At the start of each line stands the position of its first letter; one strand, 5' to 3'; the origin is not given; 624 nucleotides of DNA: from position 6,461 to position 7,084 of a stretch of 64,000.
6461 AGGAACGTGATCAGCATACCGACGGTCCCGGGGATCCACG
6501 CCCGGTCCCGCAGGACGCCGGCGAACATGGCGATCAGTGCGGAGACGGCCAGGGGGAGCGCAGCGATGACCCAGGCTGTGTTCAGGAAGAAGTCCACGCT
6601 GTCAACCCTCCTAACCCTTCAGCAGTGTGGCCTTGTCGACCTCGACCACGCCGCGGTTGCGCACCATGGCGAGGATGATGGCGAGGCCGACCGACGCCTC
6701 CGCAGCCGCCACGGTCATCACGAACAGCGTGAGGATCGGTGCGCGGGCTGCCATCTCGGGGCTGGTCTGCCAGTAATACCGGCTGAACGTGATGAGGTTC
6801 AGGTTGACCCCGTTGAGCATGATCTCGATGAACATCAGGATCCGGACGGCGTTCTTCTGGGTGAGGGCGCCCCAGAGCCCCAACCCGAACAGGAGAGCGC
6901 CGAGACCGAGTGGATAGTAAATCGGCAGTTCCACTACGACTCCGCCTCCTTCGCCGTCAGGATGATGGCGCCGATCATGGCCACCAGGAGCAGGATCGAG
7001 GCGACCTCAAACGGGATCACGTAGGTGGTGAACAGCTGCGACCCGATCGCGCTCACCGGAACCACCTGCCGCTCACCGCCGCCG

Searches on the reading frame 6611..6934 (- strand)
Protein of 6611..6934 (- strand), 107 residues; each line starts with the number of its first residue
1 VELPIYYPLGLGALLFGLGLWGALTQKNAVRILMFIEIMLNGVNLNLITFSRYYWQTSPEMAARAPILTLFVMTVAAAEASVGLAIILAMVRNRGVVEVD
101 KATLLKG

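Call 58: list_cluster_members(proteins=[window:6611-6934:-, window:6934-7464:-, window:7461-8183:-, window:10553-11023:-, window:11090-11449:-, window:26422-26799:-, window:16699-17154:-, window:34537-35031:-, window:32611-33927:-, window:9385-10539:-])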
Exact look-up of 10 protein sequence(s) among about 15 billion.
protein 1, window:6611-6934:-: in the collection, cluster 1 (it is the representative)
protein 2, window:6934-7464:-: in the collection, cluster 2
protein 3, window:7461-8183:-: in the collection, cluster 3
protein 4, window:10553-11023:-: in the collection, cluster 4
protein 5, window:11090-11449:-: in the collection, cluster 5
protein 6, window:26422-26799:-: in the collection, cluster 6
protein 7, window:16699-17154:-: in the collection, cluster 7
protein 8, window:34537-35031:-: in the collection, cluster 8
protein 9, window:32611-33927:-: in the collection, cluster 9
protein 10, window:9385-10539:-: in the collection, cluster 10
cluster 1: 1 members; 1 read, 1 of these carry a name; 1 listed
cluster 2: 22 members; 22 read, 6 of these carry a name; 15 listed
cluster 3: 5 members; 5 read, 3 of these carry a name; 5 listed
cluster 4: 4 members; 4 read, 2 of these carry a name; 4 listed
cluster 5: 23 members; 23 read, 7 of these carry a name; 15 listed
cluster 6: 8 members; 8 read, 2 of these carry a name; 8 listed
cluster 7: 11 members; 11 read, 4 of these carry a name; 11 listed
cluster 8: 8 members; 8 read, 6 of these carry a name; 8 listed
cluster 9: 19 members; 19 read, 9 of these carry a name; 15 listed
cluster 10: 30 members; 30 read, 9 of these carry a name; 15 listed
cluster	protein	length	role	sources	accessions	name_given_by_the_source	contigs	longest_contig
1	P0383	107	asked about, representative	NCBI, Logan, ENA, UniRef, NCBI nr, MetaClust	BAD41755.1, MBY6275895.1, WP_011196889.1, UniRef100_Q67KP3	NADH-quinone oxidoreductase subunit NuoK [Symbiobacterium thermophilum] | NADH-quinone oxidoreductase subunit K 2 n=2 Tax=Symbiobacterium thermophilum TaxID=2734 ... | status=active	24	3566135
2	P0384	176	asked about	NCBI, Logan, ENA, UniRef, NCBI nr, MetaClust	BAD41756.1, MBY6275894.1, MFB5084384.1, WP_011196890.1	NADH-quinone oxidoreductase subunit J family protein [Symbiobacterium thermophilum] | NADH-quinone oxidoreductase subunit J n=3 Tax=Symbiobacterium thermophilum TaxID=2734 ... | NADH-quinone oxidoreductase subunit J [Symbiobacterium thermophilum]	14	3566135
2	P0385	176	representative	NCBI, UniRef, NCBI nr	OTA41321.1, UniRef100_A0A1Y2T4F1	MAG: hypothetical protein A6D92_07740 [Symbiobacterium thermophilum] | NADH-quinone oxidoreductase subunit J n=1 Tax=Symbiobacterium thermophilum TaxID=2734 ...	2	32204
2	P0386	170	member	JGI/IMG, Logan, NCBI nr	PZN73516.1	MAG: hypothetical protein DIU55_03095 [Bacillota bacterium]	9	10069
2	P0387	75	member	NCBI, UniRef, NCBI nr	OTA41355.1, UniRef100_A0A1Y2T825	MAG: hypothetical protein A6D92_07440 [Symbiobacterium thermophilum] | NADH-quinone oxidoreductase subunit J n=1 Tax=Symbiobacterium thermophilum TaxID=2734 ...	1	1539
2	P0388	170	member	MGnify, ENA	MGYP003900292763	FL=1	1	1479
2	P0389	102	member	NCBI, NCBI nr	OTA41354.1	MAG: hypothetical protein A6D92_07435 [Symbiobacterium thermophilum]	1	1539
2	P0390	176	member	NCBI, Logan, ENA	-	-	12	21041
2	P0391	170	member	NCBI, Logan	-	-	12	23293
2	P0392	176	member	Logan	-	-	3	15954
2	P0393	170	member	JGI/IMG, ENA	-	-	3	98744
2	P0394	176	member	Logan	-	-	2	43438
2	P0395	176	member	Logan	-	-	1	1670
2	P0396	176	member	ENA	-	-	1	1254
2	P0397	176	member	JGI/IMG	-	-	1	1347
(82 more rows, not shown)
